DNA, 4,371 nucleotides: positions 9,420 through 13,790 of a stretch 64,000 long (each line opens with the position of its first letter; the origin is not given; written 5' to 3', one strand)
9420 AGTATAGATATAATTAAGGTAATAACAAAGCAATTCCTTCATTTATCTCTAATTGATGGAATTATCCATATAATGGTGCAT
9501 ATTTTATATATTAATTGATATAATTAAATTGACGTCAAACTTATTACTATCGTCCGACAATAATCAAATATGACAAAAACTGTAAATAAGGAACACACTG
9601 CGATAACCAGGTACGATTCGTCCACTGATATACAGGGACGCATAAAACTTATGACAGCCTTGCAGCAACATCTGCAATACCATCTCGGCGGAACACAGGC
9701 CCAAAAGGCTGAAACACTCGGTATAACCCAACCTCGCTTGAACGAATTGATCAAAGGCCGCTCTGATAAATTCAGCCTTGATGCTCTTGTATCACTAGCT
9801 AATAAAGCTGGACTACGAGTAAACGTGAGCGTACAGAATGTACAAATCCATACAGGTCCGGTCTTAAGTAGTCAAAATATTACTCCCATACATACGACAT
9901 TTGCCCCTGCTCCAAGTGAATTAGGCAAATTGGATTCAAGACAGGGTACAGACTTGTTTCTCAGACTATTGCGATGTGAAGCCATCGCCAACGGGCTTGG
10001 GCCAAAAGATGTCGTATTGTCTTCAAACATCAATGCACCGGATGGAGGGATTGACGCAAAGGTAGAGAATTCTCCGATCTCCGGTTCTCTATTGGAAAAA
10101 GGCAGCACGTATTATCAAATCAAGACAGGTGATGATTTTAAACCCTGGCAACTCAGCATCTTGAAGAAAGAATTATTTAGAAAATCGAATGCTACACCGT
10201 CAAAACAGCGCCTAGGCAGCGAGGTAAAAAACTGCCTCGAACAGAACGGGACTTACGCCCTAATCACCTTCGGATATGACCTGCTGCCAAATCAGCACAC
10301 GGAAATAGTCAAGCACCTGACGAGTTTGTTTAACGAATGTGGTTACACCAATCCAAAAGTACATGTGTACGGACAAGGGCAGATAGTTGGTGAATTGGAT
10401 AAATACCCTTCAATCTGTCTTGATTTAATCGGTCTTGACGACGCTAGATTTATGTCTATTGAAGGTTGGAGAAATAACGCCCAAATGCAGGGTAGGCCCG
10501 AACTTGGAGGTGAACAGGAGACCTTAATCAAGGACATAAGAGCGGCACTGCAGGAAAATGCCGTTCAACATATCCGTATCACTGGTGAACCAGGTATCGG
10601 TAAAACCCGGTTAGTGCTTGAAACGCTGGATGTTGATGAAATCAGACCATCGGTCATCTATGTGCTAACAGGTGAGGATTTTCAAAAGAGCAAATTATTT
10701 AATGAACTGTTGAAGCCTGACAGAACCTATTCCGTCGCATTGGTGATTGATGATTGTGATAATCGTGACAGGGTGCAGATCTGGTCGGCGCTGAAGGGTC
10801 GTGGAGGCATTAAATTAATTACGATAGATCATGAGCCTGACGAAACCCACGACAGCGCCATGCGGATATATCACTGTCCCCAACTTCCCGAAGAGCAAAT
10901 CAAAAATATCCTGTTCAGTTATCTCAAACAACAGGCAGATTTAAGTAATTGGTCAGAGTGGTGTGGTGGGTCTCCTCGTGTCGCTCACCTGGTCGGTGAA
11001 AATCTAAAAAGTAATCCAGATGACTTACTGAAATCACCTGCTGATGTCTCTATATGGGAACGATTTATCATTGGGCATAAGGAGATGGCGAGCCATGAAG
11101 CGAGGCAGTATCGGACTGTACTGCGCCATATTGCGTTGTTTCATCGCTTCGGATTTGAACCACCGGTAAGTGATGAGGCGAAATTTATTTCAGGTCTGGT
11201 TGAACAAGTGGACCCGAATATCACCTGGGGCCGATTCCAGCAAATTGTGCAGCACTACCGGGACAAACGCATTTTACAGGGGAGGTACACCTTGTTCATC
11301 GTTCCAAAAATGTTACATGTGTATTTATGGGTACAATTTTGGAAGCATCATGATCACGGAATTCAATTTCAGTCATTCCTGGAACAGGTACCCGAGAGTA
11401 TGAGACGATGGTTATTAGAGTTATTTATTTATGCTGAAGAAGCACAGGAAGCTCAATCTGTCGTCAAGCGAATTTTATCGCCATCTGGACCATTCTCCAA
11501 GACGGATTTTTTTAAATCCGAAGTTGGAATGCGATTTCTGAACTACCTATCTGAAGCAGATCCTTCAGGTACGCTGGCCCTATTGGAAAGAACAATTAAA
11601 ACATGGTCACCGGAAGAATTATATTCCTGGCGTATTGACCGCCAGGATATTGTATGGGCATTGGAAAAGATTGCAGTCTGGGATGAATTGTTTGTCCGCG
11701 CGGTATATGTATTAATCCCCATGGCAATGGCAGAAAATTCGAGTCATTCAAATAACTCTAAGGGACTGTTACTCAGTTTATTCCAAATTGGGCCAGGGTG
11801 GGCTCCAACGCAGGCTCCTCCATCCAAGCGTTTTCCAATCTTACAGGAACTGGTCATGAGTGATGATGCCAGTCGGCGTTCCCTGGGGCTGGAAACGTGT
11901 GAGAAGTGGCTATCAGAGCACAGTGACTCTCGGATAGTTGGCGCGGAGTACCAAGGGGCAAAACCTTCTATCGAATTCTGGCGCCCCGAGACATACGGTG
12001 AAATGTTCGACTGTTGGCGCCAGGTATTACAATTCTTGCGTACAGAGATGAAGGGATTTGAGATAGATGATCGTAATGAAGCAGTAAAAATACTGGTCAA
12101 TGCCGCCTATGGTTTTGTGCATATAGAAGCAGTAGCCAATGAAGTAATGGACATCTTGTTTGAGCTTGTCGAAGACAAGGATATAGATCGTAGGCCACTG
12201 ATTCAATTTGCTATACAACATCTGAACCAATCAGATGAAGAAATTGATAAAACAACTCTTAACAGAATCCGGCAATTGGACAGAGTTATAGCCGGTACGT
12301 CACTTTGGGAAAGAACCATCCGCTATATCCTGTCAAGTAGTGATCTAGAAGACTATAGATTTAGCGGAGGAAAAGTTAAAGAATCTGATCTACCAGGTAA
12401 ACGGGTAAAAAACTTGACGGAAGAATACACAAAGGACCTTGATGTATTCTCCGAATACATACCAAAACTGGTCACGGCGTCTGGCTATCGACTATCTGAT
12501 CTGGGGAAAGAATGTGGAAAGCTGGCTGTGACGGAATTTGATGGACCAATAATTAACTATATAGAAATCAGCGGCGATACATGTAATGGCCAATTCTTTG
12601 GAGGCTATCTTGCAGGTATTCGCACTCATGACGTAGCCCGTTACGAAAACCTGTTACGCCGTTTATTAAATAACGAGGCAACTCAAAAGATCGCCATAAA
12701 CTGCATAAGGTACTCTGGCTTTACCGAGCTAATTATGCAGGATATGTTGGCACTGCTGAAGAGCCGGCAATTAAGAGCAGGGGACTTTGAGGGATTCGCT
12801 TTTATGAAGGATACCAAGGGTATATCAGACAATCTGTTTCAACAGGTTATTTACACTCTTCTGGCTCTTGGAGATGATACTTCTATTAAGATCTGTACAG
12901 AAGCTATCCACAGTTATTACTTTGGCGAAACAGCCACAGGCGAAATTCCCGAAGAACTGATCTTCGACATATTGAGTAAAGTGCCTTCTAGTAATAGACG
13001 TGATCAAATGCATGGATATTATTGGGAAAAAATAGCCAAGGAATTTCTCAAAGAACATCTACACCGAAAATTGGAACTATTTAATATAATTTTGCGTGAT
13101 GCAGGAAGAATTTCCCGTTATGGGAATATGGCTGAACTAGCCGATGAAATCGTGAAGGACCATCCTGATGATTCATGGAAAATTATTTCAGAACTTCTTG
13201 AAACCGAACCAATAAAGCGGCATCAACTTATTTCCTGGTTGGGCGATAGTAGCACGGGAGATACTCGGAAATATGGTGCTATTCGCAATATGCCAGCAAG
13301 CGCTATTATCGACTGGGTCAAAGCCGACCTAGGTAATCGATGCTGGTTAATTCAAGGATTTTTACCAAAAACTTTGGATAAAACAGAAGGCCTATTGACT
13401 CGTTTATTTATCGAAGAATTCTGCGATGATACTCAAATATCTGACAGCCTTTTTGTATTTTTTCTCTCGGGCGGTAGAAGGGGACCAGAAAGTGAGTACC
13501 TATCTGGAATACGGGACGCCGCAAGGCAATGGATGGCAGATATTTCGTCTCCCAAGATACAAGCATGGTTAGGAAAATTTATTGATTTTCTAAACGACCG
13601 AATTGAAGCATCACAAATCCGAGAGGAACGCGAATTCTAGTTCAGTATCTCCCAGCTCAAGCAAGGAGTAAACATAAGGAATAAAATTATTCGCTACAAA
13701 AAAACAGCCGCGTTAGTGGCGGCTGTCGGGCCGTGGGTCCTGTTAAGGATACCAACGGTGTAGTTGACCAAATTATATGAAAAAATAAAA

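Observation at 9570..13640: Giant HTH + Mrr-like nuclease + STAND NTPase + helical-array protein: candidate Avs-like antiviral sensor with a fused antitoxin-type HTH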

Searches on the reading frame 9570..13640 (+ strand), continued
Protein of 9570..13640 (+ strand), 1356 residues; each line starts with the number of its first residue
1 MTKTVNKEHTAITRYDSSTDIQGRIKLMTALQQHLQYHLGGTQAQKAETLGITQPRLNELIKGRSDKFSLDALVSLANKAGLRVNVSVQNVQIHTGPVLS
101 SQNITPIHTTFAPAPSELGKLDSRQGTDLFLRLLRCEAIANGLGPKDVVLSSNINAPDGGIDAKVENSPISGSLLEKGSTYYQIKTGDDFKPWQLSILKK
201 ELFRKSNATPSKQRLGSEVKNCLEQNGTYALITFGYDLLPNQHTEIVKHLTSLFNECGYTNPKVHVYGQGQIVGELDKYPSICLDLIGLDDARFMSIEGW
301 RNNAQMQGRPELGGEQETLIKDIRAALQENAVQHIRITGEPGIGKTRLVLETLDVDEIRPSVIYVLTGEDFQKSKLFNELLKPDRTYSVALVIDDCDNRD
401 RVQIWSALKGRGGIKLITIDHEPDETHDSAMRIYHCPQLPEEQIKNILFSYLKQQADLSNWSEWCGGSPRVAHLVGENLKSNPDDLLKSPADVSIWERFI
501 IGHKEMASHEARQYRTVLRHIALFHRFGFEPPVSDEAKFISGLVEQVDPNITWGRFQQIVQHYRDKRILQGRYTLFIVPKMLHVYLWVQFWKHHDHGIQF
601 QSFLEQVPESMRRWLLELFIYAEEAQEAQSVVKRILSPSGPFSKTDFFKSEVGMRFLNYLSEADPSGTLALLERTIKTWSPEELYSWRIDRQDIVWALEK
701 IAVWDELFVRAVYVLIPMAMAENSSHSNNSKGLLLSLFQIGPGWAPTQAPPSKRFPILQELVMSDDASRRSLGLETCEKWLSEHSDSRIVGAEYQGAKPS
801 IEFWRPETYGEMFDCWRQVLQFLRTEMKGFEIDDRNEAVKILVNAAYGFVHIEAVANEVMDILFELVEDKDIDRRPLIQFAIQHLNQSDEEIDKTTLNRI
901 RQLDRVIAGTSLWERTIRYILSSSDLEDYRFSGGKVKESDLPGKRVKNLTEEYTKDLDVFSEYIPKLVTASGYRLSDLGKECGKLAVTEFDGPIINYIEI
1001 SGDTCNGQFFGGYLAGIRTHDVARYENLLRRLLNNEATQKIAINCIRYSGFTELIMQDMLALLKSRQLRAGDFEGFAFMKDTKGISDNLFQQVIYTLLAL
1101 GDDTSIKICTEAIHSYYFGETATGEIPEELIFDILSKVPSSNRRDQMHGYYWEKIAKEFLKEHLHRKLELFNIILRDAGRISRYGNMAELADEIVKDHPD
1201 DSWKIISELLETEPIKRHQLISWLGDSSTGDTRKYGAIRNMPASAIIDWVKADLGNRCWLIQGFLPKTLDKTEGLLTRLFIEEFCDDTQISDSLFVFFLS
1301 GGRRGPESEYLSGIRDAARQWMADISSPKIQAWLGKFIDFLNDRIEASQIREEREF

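Call 41: search_protein_families(library=pfam, proteins=[L002:3867-4694:-], max_evalue=1)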
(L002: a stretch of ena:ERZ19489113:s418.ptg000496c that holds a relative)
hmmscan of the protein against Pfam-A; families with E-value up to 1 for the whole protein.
L002:3867-4694:- (275 aa): 2 families
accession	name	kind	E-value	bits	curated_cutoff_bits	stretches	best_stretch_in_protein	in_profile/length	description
PF08843.17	AbiEii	-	0.00074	19.9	22.5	1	29-218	10-191/238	Nucleotidyl transferase AbiEii toxin, Type IV TA system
PF25375.1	Lin-15B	-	0.015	15.8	27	0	173-228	31-86/121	Lin-15B-like domain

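Call 48: search_protein_representatives(protein=window:9867-13466:+)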
Query: 1200 residues. Proteins with E-value up to 0.001 (for the whole library): 2786; up to 1e-10: 1916; up to 1e-30: 823. The best 150 are listed.
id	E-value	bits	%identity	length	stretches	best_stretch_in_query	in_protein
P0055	0.0e+00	1714.5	63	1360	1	3-1199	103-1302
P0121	0.0e+00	1170.4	45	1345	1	12-1196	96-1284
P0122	0.0e+00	1105.6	43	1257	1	26-1196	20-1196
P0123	2.6e-292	989.2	40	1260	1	16-1200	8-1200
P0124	2.2e-280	949.7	42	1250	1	18-1189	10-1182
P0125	6.6e-279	944.8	40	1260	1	12-1196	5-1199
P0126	6.1e-254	862.1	37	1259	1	14-1190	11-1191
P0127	1.1e-241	821.5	37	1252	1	13-1194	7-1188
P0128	1.6e-240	817.7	37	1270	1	9-1196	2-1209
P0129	3.2e-237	806.8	36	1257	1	9-1185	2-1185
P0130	4.4e-232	789.7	37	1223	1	33-1199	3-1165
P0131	6.2e-230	782.6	36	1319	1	17-1198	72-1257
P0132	1.4e-229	781.5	37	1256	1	10-1185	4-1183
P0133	8.3e-227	772.3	37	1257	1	20-1199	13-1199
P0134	3.2e-224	763.7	36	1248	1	16-1193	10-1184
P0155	2.0e-186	638.5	32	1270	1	12-1175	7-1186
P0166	6.4e-180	617.0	34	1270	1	19-1172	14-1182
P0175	5.4e-177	607.3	32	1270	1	8-1196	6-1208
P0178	6.2e-176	603.8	32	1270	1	8-1177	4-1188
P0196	2.8e-168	578.4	32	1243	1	13-1174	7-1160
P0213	8.4e-160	550.3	33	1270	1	18-1174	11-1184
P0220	7.9e-157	540.5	31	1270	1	13-1169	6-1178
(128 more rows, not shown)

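Call 53: search_protein_families(library=pfam, alignment_id=A4, max_evalue=0.1)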
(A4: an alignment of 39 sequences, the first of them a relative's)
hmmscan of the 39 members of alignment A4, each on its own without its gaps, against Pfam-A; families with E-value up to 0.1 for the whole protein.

A. member 1, P0122 (1257 aa): 1 family
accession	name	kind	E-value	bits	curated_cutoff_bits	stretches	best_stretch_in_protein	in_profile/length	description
PF13191.12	AAA_16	-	0.072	14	32.6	0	222-263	19-58/167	AAA ATPase domain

B. families by the number of members that match (of 39 scanned): 35 families (the first 25 are shown)
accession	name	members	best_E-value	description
PF13191.12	AAA_16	27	4.7e-06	AAA ATPase domain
PF13401.12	AAA_22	9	0.0038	AAA domain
PF00931.28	NB-ARC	5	2.1e-05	NB-ARC domain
PF25199.1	nSTAND_NTPase5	4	0.0011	Novel STAND NTPase 5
PF05673.19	DUF815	2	0.00015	Protein of unknown function (DUF815)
PF00004.35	AAA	2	0.028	ATPase family associated with various cellular activities (AAA)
PF05141.17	DIT1_PvcA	1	0.0013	Pyoverdine/dityrosine biosynthesis protein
PF17365.7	DUF5390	1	0.0014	Family of unknown function (DUF5390)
PF06342.18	DUF1057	1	0.002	Alpha/beta hydrolase of unknown function (DUF1057)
PF08158.18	SDA1_HEAT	1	0.0023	SDA1, HEAT repeat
PF11868.13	DUF3388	1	0.0048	Protein of unknown function (DUF3388)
PF01843.25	DIL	1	0.016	DIL domain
PF04851.21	ResIII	1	0.025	Type III restriction enzyme, res subunit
PF11887.13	Mce4_CUP1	1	0.027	Cholesterol uptake porter CUP1 of Mce4, putative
PF22242.1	6PGD_like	1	0.032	6-phosphogluconate dehydrogenase C-terminal domain-like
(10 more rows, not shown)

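Call 54: search_protein_families(library=padloc, alignment_id=A4, max_evalue=0.001)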
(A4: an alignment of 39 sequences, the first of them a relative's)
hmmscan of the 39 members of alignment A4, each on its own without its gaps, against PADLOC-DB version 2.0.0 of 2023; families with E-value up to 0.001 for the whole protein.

A. member 1, P0122 (1257 aa): 1 family
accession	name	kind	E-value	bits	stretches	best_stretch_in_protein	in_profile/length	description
PDLC03991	PD-Lambda-4_A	-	1e-30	104.2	1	4-1080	2-1102/1283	-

B. families by the number of members that match (of 39 scanned): 2 families
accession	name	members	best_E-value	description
PDLC03991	PD-Lambda-4_A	39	2.1e-47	-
PDLC03990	PD-Lambda-4_A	26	1.6e-17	-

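Call 66: search_dna_similar(query=window:9570-13640:+, collection=plasmids, mode=protein, max_evalue=0.001, max_rows=30)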
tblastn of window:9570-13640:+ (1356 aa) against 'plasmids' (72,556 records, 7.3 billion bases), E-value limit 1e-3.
Records with a match: 165; places in all: 175; records where one place covers at least 80% of the query: 3.
Best place of each record, by identity: <60% 165.
By first word of the organism name: Sinorhizobium 48; Xanthomonas 24; Rhodococcus 12; Pseudomonas 7; Rhizobium 6; Sphingobium 4; Leptospira 3; Agrobacterium 3; Acidiphilium 3; Alteromonas 3; and 42 more.
By predicted mobility (MOB-suite, as given by PLSDB): conjugative 94; non-mobilizable 54; mobilizable 17.
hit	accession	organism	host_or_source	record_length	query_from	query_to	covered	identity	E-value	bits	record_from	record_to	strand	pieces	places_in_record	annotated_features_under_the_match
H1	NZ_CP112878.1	Pseudanabaena galeata CCNP1313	-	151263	84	1354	94%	29.2%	8e-168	565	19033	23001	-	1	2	hypothetical protein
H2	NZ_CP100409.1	Haloarcula marina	cell culture,sediment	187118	107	1354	92%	24.9%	1e-64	370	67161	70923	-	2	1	hypothetical protein | ATP-binding protein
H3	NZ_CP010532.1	Haloarcula sp. CBA1115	monoisolate,Solar salt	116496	118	1353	91%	23.9%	2e-79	298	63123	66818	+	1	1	ATP-binding protein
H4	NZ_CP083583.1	Kovacikia minuta CCNUW1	cell culture,fresh water lake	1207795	121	1017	66%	23.2%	4e-32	145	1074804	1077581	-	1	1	record has no annotation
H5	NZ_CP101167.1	Haloglomus halophilum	cell culture,salt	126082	117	912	59%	25.2%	3e-46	191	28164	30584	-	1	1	hypothetical protein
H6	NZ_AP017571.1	Halorubrum trapanicum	-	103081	117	912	59%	25.2%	5e-46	190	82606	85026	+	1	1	hypothetical protein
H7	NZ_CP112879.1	Pseudanabaena galeata CCNP1313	-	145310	100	852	56%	25.9%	6e-42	177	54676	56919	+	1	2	hypothetical protein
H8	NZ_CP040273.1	Nostoc sp. C052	Blasia pusilla,pure culture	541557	87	872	58%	23.4%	4e-28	131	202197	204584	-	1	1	hypothetical protein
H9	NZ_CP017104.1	Rhizobium gallicum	Phaseolus vulgaris,Whole ...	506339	115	855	55%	23.8%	2e-21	109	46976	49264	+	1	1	hypothetical protein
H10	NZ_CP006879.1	Rhizobium gallicum bv. gallicum R602sp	Phaseolus vulgaris,whole ...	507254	111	839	54%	24.1%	2e-21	109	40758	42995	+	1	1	hypothetical protein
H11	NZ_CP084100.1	Cyanobacterium sp. Dongsha4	-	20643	116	869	56%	22.7%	5e-22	111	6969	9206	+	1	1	hypothetical protein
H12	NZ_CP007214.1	Burkholderia plantarii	-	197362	111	960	63%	20.0%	2e-9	70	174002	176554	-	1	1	hypothetical protein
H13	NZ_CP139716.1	Thalassobaculum sp. OXR-137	Bacterial Culture,hydrothermal vent ...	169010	141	823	50%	24.7%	4e-38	164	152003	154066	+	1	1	hypothetical protein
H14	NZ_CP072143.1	Rhizobium sp. L51/94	Blueberry,cell culture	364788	111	823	53%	23.0%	5e-12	79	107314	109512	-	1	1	hypothetical protein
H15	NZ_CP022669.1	Rhizobium leguminosarum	single cell,root nodules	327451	115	823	52%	22.5%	8e-15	88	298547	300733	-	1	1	hypothetical protein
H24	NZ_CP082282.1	Enterobacter cancerogenus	Helicoverpa armigera,metagenomic ...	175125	128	480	26%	23.5%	9e-12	78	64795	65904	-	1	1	hypothetical protein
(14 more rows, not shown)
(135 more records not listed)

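Call 67: get_annotated_region(hit=H24, flank=5000)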
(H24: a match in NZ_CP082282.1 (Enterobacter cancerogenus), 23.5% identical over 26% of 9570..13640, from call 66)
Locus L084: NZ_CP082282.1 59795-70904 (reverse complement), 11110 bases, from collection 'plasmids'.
description: Enterobacter cancerogenus strain HAEC1 plasmid unnamed2, complete sequence
organism: Enterobacter cancerogenus (NCBI taxid 69218)
taxonomy: Bacteria; Pseudomonadota; Gammaproteobacteria; Enterobacterales; Enterobacteriaceae; Enterobacter; Enterobacter cancerogenus
host: -; source: Helicoverpa armigera,metagenomic assembly,dead larvae; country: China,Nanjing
typing (MOB-suite, as given by PLSDB): non-mobilizable
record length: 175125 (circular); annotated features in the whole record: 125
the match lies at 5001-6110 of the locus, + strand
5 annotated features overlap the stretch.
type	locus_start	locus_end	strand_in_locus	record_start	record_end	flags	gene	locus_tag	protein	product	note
CDS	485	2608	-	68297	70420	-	-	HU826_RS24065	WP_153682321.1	hypothetical protein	-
CDS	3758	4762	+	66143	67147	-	-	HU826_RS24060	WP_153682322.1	Abi family protein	-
CDS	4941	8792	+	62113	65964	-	-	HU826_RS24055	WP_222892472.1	hypothetical protein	-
CDS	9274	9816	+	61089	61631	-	-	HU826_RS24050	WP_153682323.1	DUF2335 domain-containing protein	-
CDS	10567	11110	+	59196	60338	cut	-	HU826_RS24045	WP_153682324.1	hypothetical protein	-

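Call 68: search_protein_families(library=padloc, proteins=[L084:4941-8792:+, L084:9274-9816:+, L084:3758-4762:+], max_evalue=0.001)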
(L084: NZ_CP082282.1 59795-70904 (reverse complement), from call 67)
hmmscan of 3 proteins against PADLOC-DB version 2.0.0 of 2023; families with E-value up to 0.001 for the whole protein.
L084:4941-8792:+ (1283 aa): 3 families
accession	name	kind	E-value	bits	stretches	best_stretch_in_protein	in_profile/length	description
PDLC03991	PD-Lambda-4_A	-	0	1777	1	1-1283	1-1283/1283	-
PDLC03990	PD-Lambda-4_A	-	0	1140.5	1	341-1283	1-943/943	-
PDLC03989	PD-Lambda-4_A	-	4e-120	399.9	1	817-1283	5-468/468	-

L084:9274-9816:+ (180 aa): 0 families

L084:3758-4762:+ (334 aa): 2 families
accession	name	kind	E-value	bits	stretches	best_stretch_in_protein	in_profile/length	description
PDLC04038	PD-T4-5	-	2.7e-23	80.7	2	140-220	125-214/309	-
PDLC02344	AbiD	-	0.00026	18.8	0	185-215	179-209/277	AbiD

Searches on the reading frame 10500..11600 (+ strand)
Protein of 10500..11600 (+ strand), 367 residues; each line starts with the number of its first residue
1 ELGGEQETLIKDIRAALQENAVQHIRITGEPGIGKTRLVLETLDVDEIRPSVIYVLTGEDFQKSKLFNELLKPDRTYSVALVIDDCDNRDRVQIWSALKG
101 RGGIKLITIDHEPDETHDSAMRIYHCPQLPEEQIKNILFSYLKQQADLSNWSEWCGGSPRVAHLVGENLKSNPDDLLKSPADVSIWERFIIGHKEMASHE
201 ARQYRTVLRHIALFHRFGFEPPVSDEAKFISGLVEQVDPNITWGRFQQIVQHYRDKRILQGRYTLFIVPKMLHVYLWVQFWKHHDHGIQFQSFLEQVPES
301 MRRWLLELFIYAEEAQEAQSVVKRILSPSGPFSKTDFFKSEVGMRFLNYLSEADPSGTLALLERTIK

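Call 17: search_protein_families(library=pfam, proteins=[window:10500-11600:+], max_evalue=10)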
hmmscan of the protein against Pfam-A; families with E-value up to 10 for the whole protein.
window:10500-11600:+ (367 aa): 10 families
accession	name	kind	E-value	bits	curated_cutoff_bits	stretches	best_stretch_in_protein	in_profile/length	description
PF13191.12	AAA_16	-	0.00035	21.5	32.6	1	7-58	6-58/167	AAA ATPase domain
PF13401.12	AAA_22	-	0.0025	18.6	27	1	24-71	7-55/130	AAA domain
PF01637.24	ATPase_2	-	0.005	17.1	33.2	1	8-68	6-67/225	ATPase domain predominantly from Archaea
PF00931.28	NB-ARC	-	0.014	15.1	23.5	1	7-72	2-72/248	NB-ARC domain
PF10729.16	CedA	-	0.075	13.6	27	0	52-68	43-59/75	Cell division activator CedA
PF03266.21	NTPase_1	-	0.076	13.3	23.9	1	24-43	1-20/168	NTPase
PF07088.17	GvpD_P-loop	-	0.077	13.3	24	1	18-58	6-46/189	GvpD gas vesicle protein, P-loop domain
PF20720.3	nSTAND3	-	0.082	13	27.2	1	11-39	8-34/155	Novel STAND NTPase 3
PF05496.18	RuvB_N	-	0.24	11.6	27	1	13-39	23-50/159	Holliday junction DNA helicase RuvB P-loop domain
PF07728.20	AAA_5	-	0.25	11.8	22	1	27-71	4-47/139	AAA domain (dynein-related subfamily)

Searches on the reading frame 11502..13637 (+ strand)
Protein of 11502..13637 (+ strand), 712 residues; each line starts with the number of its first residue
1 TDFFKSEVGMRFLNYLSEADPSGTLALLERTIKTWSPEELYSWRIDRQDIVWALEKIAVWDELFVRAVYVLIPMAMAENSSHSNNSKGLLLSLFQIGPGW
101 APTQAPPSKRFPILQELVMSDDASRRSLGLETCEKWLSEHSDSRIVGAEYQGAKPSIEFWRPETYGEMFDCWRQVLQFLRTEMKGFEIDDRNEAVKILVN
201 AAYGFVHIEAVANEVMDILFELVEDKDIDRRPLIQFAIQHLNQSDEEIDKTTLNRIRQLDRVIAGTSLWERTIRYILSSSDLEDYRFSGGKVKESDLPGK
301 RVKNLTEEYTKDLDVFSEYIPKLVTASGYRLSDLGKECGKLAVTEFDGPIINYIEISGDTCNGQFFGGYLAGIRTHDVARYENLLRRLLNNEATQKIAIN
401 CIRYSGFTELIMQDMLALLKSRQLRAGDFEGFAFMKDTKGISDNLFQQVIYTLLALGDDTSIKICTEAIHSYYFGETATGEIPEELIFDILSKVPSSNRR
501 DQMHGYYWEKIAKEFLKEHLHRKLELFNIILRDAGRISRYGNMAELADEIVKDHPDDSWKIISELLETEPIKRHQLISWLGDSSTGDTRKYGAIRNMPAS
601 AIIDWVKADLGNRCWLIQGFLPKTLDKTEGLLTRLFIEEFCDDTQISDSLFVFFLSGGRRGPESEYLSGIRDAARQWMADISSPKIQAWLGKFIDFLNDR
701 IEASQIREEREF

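Call 17: search_protein_families(library=pfam, proteins=[window:11502-13637:+], max_evalue=10)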
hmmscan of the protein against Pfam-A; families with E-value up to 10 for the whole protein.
window:11502-13637:+ (712 aa): 2 families
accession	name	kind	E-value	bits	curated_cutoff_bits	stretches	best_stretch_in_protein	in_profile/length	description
PF21206.3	Roquin_1_2-like_ROQ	-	0.046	14.5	27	1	211-260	18-68/87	Roquin 1/2-like, ROQ domain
PF25808.1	TPR_LAA1_C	-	0.16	12.3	27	1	377-403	4-30/160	LAA1-like, C-terminal TPR repeats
